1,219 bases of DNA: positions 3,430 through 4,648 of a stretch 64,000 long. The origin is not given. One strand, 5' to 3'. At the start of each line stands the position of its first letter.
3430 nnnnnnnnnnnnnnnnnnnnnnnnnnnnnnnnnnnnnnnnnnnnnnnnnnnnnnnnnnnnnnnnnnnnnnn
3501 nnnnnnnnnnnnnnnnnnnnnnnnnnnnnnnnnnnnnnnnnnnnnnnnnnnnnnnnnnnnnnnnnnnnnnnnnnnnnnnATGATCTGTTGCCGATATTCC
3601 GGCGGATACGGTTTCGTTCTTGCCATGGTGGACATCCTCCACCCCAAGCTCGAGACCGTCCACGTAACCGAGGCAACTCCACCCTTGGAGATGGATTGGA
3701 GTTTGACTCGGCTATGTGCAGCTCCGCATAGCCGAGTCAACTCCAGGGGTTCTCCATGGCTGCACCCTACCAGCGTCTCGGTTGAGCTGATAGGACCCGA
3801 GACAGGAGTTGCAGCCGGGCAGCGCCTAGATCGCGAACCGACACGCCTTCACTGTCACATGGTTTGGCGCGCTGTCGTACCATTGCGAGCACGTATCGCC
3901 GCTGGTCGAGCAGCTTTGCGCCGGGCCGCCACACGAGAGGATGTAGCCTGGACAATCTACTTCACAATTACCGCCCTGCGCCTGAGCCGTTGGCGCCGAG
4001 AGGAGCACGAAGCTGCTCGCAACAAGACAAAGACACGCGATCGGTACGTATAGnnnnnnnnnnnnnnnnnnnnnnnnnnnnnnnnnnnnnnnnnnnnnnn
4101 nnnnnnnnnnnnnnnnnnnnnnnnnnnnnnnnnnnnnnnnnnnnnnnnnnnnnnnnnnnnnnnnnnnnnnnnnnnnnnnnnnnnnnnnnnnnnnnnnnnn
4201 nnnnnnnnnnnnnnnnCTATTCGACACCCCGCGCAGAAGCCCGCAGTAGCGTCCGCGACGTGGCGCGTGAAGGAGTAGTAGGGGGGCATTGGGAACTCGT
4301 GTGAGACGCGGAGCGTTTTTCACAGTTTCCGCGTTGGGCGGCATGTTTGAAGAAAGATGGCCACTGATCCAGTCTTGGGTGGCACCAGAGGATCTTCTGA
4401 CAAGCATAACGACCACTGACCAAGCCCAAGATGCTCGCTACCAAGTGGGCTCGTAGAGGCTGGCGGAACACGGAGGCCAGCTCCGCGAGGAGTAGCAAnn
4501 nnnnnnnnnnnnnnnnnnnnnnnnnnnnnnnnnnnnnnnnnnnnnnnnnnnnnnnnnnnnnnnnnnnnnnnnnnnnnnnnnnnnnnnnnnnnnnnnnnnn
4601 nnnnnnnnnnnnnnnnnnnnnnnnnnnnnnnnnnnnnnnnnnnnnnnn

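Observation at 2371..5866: Two directly repeated, mutually decayed copies of one IS3-family element bracketing a small Cys-rich peptide gene (composite-transposon-like)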

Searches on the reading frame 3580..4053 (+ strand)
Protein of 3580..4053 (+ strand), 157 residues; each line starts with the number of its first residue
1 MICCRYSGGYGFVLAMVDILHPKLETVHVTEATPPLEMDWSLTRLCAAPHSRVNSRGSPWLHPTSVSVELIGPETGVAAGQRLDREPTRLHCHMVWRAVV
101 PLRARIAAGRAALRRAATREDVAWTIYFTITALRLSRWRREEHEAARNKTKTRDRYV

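Call 47: search_protein_families(library=pfam, proteins=[window:3580-4053:+], max_evalue=0.1)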
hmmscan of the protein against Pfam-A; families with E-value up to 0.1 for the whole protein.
window:3580-4053:+ (157 aa): 0 families

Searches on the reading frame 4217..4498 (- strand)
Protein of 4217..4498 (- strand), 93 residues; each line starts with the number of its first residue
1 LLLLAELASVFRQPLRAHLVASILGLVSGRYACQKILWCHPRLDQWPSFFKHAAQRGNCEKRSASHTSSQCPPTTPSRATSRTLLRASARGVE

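Call 47: search_protein_families(library=pfam, proteins=[window:4217-4498:-], max_evalue=0.1)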
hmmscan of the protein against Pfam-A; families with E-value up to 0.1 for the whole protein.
window:4217-4498:- (93 aa): 1 family
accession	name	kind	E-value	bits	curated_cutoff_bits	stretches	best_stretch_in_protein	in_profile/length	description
PF00695.24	vMSA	-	0.091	12.2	29.1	1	19-77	229-292/447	Major surface antigen from hepadnavirus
